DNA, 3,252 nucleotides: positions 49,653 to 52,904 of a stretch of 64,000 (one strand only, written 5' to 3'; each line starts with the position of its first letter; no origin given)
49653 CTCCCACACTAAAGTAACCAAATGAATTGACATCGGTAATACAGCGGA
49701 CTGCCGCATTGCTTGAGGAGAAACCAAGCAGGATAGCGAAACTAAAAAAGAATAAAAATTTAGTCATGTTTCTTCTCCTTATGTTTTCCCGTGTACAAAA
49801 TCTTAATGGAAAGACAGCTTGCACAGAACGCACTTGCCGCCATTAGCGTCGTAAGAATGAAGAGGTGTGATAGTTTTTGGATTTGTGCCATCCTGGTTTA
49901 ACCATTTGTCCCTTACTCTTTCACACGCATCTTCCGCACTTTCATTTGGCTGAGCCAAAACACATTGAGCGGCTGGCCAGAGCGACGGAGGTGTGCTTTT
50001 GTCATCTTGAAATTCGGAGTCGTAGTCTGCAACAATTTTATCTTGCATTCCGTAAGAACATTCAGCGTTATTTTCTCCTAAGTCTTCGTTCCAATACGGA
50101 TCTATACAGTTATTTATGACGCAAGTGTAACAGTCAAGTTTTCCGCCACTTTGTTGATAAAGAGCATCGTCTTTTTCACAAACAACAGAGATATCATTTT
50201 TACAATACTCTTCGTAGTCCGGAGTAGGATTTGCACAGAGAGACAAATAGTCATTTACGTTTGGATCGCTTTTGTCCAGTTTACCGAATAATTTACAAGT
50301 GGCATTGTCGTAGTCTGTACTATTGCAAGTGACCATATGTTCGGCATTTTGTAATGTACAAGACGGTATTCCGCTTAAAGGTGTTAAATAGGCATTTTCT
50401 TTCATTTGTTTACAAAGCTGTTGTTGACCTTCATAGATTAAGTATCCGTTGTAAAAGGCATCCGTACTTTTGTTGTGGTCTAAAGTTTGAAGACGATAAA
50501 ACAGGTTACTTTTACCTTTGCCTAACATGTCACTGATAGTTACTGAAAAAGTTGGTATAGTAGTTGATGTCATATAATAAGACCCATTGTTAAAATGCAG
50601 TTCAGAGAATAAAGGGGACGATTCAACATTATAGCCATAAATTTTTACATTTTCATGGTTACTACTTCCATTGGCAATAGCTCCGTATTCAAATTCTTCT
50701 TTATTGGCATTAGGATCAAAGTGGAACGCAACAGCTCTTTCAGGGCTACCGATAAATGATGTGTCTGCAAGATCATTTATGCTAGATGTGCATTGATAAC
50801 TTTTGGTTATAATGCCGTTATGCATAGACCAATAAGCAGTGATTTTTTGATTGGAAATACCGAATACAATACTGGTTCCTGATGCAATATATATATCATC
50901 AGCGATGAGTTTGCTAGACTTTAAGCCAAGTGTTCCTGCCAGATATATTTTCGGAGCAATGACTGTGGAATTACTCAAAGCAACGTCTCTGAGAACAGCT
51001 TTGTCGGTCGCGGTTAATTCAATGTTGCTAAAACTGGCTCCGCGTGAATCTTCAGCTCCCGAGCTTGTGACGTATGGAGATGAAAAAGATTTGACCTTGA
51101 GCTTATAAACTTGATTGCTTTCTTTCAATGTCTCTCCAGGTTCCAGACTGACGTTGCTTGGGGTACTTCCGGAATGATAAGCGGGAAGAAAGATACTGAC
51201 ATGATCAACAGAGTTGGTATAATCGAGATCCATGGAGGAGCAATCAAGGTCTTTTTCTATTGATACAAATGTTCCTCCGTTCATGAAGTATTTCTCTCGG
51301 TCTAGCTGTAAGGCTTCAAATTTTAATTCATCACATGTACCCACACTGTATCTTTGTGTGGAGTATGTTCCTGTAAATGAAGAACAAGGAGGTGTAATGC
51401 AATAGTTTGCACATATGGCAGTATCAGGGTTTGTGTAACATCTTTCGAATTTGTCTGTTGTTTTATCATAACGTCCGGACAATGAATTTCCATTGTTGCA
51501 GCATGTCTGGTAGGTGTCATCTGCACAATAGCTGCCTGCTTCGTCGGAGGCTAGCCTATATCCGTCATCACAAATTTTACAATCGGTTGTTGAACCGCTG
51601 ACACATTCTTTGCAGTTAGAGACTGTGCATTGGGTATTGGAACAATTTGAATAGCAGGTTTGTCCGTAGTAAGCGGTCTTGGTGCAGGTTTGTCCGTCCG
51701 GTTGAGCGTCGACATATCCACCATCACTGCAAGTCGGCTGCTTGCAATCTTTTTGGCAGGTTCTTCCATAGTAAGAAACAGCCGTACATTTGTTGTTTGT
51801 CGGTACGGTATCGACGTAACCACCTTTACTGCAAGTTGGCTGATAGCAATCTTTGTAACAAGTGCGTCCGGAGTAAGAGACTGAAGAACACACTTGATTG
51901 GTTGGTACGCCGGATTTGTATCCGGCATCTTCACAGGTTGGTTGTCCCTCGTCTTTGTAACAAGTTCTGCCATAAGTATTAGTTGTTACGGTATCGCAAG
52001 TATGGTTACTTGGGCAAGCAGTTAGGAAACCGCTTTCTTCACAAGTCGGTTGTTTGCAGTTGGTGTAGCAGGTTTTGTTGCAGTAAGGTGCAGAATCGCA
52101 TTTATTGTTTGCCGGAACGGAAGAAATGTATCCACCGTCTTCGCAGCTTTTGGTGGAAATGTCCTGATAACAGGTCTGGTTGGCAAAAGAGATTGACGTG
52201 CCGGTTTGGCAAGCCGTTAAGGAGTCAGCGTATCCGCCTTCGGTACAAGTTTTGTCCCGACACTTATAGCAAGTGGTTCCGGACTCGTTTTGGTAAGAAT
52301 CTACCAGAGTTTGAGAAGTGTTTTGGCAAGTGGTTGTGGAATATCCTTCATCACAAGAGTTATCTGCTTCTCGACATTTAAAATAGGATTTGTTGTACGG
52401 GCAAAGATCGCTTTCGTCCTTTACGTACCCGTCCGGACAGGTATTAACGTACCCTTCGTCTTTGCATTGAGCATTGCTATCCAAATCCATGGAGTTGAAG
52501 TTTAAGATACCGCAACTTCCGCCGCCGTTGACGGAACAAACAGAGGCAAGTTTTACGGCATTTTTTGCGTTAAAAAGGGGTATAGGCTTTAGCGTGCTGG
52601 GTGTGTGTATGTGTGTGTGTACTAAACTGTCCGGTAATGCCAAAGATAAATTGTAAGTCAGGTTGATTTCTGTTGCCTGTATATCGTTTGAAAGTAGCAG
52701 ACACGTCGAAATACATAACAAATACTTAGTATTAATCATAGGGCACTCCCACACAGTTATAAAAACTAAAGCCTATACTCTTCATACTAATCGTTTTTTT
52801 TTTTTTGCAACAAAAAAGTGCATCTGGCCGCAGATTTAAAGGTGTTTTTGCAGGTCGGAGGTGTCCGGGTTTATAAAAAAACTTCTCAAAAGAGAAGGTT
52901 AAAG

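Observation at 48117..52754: Three adjacent secreted cysteine-rich proteins including a 983-aa tandem-repeat protein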

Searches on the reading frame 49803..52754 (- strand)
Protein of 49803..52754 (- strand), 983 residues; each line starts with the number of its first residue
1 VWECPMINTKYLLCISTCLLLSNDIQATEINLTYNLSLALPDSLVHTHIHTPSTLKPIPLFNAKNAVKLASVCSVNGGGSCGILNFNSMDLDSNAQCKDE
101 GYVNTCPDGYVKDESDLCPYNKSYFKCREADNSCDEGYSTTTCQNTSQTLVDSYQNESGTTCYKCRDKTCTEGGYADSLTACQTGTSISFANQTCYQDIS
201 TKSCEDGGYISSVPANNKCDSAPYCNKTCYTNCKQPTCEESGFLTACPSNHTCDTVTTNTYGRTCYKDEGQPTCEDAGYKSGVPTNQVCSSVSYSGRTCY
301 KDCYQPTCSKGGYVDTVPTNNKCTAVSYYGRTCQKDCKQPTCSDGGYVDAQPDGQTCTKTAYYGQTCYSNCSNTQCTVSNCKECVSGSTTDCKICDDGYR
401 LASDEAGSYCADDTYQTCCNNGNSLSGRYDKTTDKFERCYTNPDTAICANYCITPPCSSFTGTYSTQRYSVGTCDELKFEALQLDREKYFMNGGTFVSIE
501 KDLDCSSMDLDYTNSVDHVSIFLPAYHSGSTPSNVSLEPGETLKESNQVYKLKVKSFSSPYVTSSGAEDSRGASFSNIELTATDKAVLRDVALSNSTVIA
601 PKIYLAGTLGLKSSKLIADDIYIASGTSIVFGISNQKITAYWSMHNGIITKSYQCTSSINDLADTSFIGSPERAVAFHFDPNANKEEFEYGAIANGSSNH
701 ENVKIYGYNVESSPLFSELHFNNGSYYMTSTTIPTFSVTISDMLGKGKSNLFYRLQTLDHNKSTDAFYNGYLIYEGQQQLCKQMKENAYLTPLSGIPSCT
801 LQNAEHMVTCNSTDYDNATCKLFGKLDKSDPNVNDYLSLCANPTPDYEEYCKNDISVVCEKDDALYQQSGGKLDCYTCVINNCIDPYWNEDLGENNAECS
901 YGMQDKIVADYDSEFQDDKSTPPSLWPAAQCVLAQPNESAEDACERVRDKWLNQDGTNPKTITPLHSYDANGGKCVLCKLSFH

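Call 4: search_protein_families(library=pfam, proteins=[window:49803-52754:-], max_evalue=1)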
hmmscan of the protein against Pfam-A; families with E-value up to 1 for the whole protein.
window:49803-52754:- (983 aa): 0 families

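Call 5: search_protein_families(library=ncbifam, proteins=[window:49803-52754:-], max_evalue=1)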
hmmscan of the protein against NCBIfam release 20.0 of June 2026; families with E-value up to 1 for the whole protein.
window:49803-52754:- (983 aa): 0 families

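Call 9: find_homologous_proteins(query=window:49803-52739:-, max_evalue=0.001)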
Query window:49803-52739:- (978 aa): 31 proteins with E <= 0.001 among 7428 candidates.
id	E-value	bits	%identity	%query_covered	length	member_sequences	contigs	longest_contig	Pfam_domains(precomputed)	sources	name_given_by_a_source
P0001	0.0e+0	2278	100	100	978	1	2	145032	-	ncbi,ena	-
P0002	3.1e-256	871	44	100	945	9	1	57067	-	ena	-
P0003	1.6e-243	829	44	100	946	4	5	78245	-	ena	-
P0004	6.2e-155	536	64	38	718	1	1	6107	-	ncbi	-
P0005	6.7e-151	522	57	26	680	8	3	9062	-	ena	-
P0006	1.9e-149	518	57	26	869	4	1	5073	PF07603.18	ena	-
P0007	1.5e-140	488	55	37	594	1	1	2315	PF07603.18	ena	-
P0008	1.2e-130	455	65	31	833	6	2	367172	PF07603.18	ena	-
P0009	3.1e-126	441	60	34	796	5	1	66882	-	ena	-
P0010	7.2e-123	430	59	35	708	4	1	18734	-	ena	-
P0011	1.6e-120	422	58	34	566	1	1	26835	-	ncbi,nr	ncbi:MAG: hypothetical protein J6A33_06015, partial [Alphaproteobacteria bacterium]|nr:hypothetical 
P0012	5.2e-120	420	56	37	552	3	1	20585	-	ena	-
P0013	3.5e-115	404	56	34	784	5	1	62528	PF07603.18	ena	-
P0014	1.1e-114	403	69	25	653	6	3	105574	-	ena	-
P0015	2.6e-114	401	55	34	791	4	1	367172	-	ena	-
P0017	1.2e-100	356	56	34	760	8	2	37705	-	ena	-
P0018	5.6e-93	331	51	30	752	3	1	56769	PF07603.18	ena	-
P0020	6.6e-90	321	53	30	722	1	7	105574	-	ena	-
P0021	3.9e-54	202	59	17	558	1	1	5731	PF07603.18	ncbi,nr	ncbi:MAG: hypothetical protein J6A33_06915, partial [Alphaproteobacteria bacterium]|nr:hypothetical 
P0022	3.7e-18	83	40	25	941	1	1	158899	-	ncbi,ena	-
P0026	2.1e-12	64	39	18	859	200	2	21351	-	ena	-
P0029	6.5e-10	56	39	15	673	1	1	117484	-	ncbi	-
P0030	6.2e-5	39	28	26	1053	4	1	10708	-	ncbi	-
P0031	6.2e-4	36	47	8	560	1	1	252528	PF07603.18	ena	-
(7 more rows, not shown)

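Call 15: find_encoding_contigs(protein=P0001, flank=10000, max_places=3)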
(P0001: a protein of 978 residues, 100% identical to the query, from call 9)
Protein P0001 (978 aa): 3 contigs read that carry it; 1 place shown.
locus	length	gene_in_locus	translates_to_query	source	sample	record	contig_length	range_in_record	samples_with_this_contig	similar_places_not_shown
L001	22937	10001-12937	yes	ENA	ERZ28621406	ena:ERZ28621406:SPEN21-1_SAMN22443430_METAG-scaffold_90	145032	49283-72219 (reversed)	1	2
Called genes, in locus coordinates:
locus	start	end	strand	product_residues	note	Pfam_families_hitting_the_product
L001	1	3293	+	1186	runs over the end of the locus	PF01855:POR_N, PF17147:PFOR_II, PF01558:POR, PF10371:EKR, PF00037:Fer4, PF12837:Fer4_6, PF12838:Fer4_7, PF13237:Fer4_10, +7 more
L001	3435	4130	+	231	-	-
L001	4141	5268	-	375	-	PF02073:Peptidase_M29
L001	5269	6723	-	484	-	PF02789:Peptidase_M17_N, PF00883:Peptidase_M17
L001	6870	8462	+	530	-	-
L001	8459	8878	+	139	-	-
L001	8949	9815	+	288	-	PF01300:Sua5_yciO_yrdC, PF03481:Sua5_C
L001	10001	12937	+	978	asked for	-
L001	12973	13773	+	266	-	-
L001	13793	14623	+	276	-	-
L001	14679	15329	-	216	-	PF00300:His_Phos_1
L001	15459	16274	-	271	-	PF02348:CTP_transf_3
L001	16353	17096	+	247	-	PF01135:PCMT (weak), PF02384:N6_Mtase (weak), PF05175:MTS, PF07669:Eco57I (weak), PF13847:Methyltransf_31, PF08241:Methyltransf_11 (weak), PF13649:Methyltransf_25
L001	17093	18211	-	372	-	PF00990:GGDEF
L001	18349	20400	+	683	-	PF00069:Pkinase (weak)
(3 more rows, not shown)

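Call 16: find_encoding_contigs(protein=P0003, flank=10000, max_places=3)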
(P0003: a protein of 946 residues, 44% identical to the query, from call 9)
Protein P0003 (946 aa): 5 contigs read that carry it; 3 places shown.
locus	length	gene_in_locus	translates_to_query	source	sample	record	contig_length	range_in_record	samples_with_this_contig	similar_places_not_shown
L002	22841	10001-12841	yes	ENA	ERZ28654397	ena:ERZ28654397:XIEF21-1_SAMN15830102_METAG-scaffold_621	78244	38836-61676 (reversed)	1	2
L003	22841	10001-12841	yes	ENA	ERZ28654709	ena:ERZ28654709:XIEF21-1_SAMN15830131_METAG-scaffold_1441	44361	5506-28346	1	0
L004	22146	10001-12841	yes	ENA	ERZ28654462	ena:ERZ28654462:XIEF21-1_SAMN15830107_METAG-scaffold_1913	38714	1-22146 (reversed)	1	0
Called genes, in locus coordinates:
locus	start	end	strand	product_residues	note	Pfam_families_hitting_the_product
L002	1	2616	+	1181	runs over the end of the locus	PF01855:POR_N, PF17147:PFOR_II, PF01558:POR, PF10371:EKR, PF00037:Fer4, PF12837:Fer4_6, PF12838:Fer4_7, PF13237:Fer4_10, +6 more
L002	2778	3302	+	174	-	-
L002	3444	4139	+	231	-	-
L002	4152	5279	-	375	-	PF02073:Peptidase_M29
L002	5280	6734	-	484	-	PF02789:Peptidase_M17_N, PF00883:Peptidase_M17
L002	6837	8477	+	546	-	-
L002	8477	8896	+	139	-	-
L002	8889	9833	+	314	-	PF01300:Sua5_yciO_yrdC, PF03481:Sua5_C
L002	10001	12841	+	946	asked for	-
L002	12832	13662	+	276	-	-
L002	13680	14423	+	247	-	-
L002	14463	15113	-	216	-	PF00300:His_Phos_1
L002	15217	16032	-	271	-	PF02348:CTP_transf_3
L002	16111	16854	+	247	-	PF01135:PCMT (weak), PF05175:MTS, PF13847:Methyltransf_31, PF08241:Methyltransf_11 (weak), PF13649:Methyltransf_25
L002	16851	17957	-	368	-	PF00990:GGDEF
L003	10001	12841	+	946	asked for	-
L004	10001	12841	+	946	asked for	-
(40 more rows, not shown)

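Call 28: search_solved_structures(query=A1, max_evalue=1)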
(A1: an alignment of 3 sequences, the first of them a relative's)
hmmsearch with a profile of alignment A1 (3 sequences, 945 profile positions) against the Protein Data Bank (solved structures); distinct sequences matched with E-value up to 1: 0.

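Call 31: search_protein_representatives(alignment_id=A1)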
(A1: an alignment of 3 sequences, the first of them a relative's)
Query: 3 sequences, 945 profile positions. Proteins with E-value up to 0.001 (for the whole library): 81; up to 1e-10: 44; up to 1e-30: 20. The best 81 are listed.
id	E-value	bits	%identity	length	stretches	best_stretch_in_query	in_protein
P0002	0.0e+00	1978.6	-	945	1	1-945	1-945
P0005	1.5e-185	635.5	-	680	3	87-337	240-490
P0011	5.6e-166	570.8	-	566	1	1-331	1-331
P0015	4.7e-148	511.4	-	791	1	1-334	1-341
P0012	3.3e-135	468.9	-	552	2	1-311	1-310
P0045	6.3e-134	464.7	-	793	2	209-870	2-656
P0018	2.0e-130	453.1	-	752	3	1-237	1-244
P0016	3.5e-123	429.1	-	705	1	18-333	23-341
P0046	1.2e-122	427.3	-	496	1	1-334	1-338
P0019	1.5e-115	403.9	-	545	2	1-336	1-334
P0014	1.9e-115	403.6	-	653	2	85-338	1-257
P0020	7.0e-102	358.6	-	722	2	1-238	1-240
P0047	3.5e-96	339.8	-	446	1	1-422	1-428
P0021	4.3e-74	266.7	-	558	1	167-338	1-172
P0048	1.3e-73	265.1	-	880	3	360-805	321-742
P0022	9.1e-25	103.4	-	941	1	1-338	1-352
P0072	4.7e-13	64.7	-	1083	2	91-861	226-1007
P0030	1.0e-10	56.9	-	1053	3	255-340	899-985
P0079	4.6e-09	51.4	-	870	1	536-911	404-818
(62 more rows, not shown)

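Call 32: find_related_loci(query=A2, collection=genome_contigs, flank=6000)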
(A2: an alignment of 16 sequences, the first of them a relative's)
Query A2 (978 aa) in genome_contigs; peptide patterns used: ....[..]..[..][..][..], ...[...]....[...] (x = any residue, [..] = any of these).
33 stretches matched a pattern; 18 encode a relative of the query (tblastn E <= 1e-3); 18 distinct loci.
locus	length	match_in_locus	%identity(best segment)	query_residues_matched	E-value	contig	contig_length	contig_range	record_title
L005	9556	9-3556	44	1-977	0e+0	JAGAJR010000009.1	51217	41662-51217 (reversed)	MAG: Alphaproteobacteria bacterium isolate RGIG8504 Water_deer_Cecum-2__c201614, whole genome shotgun sequence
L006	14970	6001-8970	56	1-978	0e+0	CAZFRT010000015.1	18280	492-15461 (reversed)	MAG TPA_asm: uncultured Azospirillum sp. isolate SRP199465_co1_102 genome assembly, contig: NODE_8308_length_18280_cov_5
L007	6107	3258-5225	64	1-367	4e-152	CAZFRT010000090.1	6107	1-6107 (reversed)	MAG TPA_asm: uncultured Azospirillum sp. isolate SRP199465_co1_102 genome assembly, contig: NODE_35947_length_6107_cov_5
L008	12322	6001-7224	57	1-422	1e-138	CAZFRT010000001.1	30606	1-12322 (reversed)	MAG TPA_asm: uncultured Azospirillum sp. isolate SRP199465_co1_102 genome assembly, contig: NODE_3508_length_30606_cov_4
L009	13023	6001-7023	59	7-343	2e-116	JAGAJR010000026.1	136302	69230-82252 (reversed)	MAG: Alphaproteobacteria bacterium isolate RGIG8504 Water_deer_Cecum-2__c507694, whole genome shotgun sequence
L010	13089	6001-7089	56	1-366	2e-116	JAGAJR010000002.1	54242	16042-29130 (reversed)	MAG: Alphaproteobacteria bacterium isolate RGIG8504 Water_deer_Cecum-2__c111863, whole genome shotgun sequence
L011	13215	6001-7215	55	1-423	2e-104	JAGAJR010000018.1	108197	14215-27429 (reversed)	MAG: Alphaproteobacteria bacterium isolate RGIG8504 Water_deer_Cecum-2__c362759, whole genome shotgun sequence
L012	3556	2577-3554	56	1-422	3e-105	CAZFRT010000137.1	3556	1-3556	MAG TPA_asm: uncultured Azospirillum sp. isolate SRP199465_co1_102 genome assembly, contig: NODE_67675_length_3556_cov_7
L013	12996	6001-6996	56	1-332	2e-100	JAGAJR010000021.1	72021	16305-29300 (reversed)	MAG: Alphaproteobacteria bacterium isolate RGIG8504 Water_deer_Cecum-2__c412852, whole genome shotgun sequence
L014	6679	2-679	58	105-373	8e-74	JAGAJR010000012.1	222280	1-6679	MAG: Alphaproteobacteria bacterium isolate RGIG8504 Water_deer_Cecum-2__c296753, whole genome shotgun sequence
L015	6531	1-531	60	162-385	8e-60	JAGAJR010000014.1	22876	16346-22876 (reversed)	MAG: Alphaproteobacteria bacterium isolate RGIG8504 Water_deer_Cecum-2__c343503, whole genome shotgun sequence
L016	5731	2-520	59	88-385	8e-57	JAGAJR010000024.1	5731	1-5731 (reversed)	MAG: Alphaproteobacteria bacterium isolate RGIG8504 Water_deer_Cecum-2__c466359, whole genome shotgun sequence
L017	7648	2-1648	77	154-366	4e-45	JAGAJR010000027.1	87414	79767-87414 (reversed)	MAG: Alphaproteobacteria bacterium isolate RGIG8504 Water_deer_Cecum-2__c552708, whole genome shotgun sequence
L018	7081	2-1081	76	154-374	5e-43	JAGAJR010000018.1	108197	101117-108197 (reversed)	MAG: Alphaproteobacteria bacterium isolate RGIG8504 Water_deer_Cecum-2__c362759, whole genome shotgun sequence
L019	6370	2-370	49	152-389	1e-29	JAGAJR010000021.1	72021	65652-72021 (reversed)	MAG: Alphaproteobacteria bacterium isolate RGIG8504 Water_deer_Cecum-2__c412852, whole genome shotgun sequence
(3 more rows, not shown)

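Call 40: predict_structure(alignment_id=A2)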
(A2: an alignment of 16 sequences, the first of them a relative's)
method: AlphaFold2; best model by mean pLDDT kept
length: 978 residues; sequences in the alignment: 16
mean_pLDDT: 51.2   pTM: 0.32
mean pLDDT of the five models: 51.2, 50.7, 50.4, 49.1, 48.6
residues with pLDDT >= 90: 11; 70-90: 314; 50-70: 98; < 50: 555
segments of 3 or more residues with pLDDT < 50: 1-85, 369-541, 556-566, 627-658, 675-856, 860-892, 896-925, 948-953
pLDDT, mean of each block of 10 residues (from residue 1): 32 35 30 34 29 32 36 29 52 82 84 85 85 85 86 86 85 85 86 87 85 84 85 81 83 77 83 82 83 84 81 80 83 80 78 79 67 29 28 25 24 24 30 26 23 27 22 21 22 28 40 34 26 32 61 53 44 75 73 81 70 70 50 38 39 40 56 46 31 33 32 29 26 24 25 28 28 36 32 30 23 23 32 30 31 47 41 41 38 49 43 32 50 74 56 53 64 56
secondary structure, 60 per line:
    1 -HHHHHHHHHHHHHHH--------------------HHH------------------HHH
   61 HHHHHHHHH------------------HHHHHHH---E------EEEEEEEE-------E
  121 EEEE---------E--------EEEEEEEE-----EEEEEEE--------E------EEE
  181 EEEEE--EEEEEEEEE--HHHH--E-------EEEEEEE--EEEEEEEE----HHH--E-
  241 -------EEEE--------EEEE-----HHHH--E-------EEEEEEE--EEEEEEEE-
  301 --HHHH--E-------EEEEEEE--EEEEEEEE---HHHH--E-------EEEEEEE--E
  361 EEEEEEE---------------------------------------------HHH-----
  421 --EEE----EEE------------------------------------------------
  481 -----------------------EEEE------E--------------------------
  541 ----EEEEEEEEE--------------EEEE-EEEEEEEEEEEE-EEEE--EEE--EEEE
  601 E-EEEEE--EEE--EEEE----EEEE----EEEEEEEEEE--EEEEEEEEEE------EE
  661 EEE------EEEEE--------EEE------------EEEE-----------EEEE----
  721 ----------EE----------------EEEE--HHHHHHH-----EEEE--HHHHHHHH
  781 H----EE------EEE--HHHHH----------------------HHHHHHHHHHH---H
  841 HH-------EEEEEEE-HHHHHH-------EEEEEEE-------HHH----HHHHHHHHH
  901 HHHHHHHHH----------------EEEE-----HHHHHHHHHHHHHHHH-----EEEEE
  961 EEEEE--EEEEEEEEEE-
elements in order (helices of 4 or more, strands of 3 or more residues): H2-16 H58-69 H88-94 E105-112 E120-124 E143-150 E156-162 E178-185 E188-196 H199-202 E213-219 E222-229 E248-251 E260-263 H269-272 E283-289 E292-299 H303-306 E317-323 E326-333 H337-340 E351-357 E360-367 E423-425 E430-432 E504-507 E545-553 E568-571 E573-584 E586-589 E592-594 E597-601 E603-607 E610-612 E615-618 E623-626 E631-640 E643-652 E659-663 E670-674 E683-685 E698-701 E713-716 E749-752 H755-761 E767-770 H773-781 E794-796 H799-803 H826-836 E850-856 H858-863 E871-877 H892-909 E926-929 H935-950 E956-965 E968-977

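Call 45: fold_search(model_id=the predicted structure, library=pdb)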
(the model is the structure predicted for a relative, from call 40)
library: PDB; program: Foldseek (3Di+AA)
matches with E <= 10: 198; with E <= 0.001: 0
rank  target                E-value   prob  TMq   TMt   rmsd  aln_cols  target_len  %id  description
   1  9ny6_C                2.2e-01  0.06  0.06  0.12  26.3       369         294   12  Pseudomonas phage Pa223 capsid spike (released 2025-08-06)
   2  9gw9_B                9.3e-01  0.08  0.04  0.10  10.2       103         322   11  Cryo-EM structure of Gephyrin E domain filament interface (released 2025-10-08)
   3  7o9q_A                9.8e-01  0.04  0.06  0.15  15.2       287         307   14  Crystal structure of the Awp1 (adhesin-like wall protein 1) A-domain from Candida glabrata (released 2021-12-15)
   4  5m5w_A                1.4e+00  0.06  0.05  0.03  17.7       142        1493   15  RNA Polymerase I open complex (released 2016-12-07)
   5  3gfg_I                1.5e+00  0.02  0.04  0.09  19.6       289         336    7  Structure of putative oxidoreductase yvaA from Bacillus subtilis in triclinic form (released 2009-03-24)
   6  7btb_k                1.6e+00  0.30  0.03  0.39   9.2        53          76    6  Cryo-EM structure of pre-60S ribosome from Saccharomyces cerevisiae rpl4delta63-87 strain at 3.22 Angstroms resolution (released 2020-10-28)
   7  7pzy_AL               1.6e+00  0.28  0.04  0.40   9.2        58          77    9  Structure of the vacant Candida albicans 80S ribosome (released 2022-05-18)
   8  1xtn_B                1.7e+00  0.12  0.03  0.20   4.0        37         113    8  crystal structure of CISK-PX domain with sulfates (released 2004-11-02)
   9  1k7q                  1.7e+00  0.04  0.05  0.10  13.0       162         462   10  PrtC from Erwinia chrysanthemi: E189A mutant (released 2002-10-20)
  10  8oh6_CF               1.8e+00  0.35  0.04  0.40   4.2        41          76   12  Crystal structure of the Candida albicans 80S ribosome in complex with Paromomycin (500umol) (released 2024-10-02)
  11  6edx                  2.2e+00  0.12  0.03  0.21   3.7        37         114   11  Crystal Structure of SGK3 PX domain (released 2018-09-05)
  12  4id2_A                2.2e+00  0.04  0.03  0.18  18.5       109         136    9  Crystal structure of a DUF4738 family protein (BACOVA_05496) from Bacteroides ovatus ATCC 8483 at 2.15 A resolution (released 2013-02-13)
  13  6zj8_A                2.3e+00  0.15  0.03  0.19   5.0        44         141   16  Structure of the PAS domain from Bordetella pertussis BvgS (released 2020-11-11)
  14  6zj8_E                2.3e+00  0.11  0.03  0.17   4.7        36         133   14  Structure of the PAS domain from Bordetella pertussis BvgS (released 2020-11-11)
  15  5hiy_A                2.3e+00  0.08  0.04  0.26  11.9        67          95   15  Crystal structure of PEDV NSP9 Mutant-C59A (released 2017-01-25)
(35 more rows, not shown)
